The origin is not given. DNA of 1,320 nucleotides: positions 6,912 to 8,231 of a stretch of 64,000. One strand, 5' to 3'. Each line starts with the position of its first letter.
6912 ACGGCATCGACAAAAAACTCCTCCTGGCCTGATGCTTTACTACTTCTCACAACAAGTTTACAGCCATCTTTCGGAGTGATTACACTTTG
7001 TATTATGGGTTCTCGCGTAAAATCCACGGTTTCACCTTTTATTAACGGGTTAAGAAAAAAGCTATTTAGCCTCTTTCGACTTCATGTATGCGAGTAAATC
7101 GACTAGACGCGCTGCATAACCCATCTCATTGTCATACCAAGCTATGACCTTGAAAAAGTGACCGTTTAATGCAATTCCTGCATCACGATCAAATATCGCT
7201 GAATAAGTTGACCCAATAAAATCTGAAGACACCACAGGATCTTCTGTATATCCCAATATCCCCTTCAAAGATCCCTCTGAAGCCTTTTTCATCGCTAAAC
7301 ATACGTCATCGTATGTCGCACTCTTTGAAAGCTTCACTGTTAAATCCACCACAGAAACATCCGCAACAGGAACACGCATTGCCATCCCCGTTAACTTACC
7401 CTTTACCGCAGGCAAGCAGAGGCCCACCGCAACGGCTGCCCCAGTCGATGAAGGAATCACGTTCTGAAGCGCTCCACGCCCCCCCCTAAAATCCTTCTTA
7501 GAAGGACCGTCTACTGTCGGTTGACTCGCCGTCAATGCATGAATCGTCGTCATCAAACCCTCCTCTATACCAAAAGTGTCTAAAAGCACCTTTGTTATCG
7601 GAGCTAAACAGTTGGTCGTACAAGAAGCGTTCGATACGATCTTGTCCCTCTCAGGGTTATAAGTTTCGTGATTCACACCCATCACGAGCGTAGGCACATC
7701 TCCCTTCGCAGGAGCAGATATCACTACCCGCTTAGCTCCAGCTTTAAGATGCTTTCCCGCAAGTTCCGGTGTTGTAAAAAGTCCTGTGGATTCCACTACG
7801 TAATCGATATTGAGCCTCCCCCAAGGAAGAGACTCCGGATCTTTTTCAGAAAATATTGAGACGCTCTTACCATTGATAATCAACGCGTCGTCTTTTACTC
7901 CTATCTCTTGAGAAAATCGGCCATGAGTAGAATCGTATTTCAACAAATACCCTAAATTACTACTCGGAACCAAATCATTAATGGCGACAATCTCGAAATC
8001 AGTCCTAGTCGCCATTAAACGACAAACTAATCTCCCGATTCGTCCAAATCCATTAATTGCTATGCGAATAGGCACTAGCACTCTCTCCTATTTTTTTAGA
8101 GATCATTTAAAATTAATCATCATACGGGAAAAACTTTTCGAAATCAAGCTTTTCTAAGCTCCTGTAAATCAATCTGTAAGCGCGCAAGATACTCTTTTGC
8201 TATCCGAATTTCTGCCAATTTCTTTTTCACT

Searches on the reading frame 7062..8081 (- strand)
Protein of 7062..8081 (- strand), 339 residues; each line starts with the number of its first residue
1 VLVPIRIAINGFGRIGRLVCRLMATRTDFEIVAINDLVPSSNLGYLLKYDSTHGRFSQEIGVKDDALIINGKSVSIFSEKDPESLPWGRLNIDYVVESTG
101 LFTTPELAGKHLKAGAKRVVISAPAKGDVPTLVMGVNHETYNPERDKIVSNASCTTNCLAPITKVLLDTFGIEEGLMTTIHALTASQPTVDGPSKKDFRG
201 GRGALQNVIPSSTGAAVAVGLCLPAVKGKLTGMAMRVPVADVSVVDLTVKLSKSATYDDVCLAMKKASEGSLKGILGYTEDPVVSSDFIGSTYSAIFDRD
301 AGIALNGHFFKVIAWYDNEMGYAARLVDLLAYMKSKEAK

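Call 44: find_homologous_proteins(query=window:7062-8081:-, max_evalue=1e-60)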
Query window:7062-8081:- (339 aa): 8000 proteins with E <= 1e-60 among 8000 candidates; the best 120 are listed.
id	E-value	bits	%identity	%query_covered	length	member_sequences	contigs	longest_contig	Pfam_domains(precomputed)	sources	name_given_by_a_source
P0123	1.6e-219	746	100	99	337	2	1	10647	PF02800.26,PF00044.31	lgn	-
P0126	1.5e-197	674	90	99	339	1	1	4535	PF02800.26,PF00044.31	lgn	-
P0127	4.3e-194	662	89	99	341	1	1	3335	PF02800.26,PF00044.31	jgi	jgi:glyceraldehyde 3-phosphate dehydrogenase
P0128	1.9e-172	591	76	99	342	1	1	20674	PF02800.26,PF00044.31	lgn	-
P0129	6.3e-171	586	76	98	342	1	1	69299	PF02800.26,PF00044.31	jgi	jgi:glyceraldehyde 3-phosphate dehydrogenase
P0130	2.2e-170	584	75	98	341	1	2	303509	PF02800.26,PF00044.31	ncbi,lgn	-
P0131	2.7e-170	584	76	99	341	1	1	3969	PF02800.26,PF00044.31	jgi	jgi:glyceraldehyde 3-phosphate dehydrogenase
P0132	1.2e-169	582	75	99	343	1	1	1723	PF02800.26,PF00044.31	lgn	-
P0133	1.8e-169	581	74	99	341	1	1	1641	PF02800.26,PF00044.31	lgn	-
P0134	2.9e-169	581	76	98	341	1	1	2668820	PF02800.26,PF00044.31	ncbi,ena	-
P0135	5.3e-169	580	75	98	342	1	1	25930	PF02800.26,PF00044.31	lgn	-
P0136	5.5e-169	580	75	99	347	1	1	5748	PF02800.26,PF00044.31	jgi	jgi:glyceraldehyde 3-phosphate dehydrogenase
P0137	8.9e-169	579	76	99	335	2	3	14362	PF02800.26,PF00044.31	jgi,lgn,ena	-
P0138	1.9e-168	578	76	98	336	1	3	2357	PF02800.26,PF00044.31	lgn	-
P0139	6.2e-168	576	75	99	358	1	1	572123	PF02800.26,PF00044.31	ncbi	-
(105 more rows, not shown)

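Call 45: find_encoding_contigs(protein=P0126, flank=10000, max_places=3)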
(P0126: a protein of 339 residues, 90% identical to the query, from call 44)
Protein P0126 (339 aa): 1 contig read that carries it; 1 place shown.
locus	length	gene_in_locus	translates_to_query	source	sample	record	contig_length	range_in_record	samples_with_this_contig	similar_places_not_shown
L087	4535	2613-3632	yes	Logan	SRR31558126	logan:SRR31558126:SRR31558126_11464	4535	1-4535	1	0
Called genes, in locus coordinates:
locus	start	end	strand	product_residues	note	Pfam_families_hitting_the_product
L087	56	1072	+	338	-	-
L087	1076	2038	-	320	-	PF00923:TAL_FSA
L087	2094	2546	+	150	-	-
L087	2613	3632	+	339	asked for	PF00044:Gp_dh_N, PF02800:Gp_dh_C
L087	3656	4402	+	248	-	PF28261:CT_504-like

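Call 46: find_encoding_contigs(protein=P0127, flank=10000, max_places=3)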
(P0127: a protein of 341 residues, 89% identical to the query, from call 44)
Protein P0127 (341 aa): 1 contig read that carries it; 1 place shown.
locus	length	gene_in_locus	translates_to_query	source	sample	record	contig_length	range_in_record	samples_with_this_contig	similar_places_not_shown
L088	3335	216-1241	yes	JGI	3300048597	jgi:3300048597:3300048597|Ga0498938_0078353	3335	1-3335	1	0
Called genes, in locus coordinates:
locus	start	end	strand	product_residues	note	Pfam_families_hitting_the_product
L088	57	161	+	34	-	-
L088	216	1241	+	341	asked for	PF00044:Gp_dh_N, PF02800:Gp_dh_C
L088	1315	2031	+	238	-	PF28261:CT_504-like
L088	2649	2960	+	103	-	-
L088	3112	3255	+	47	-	-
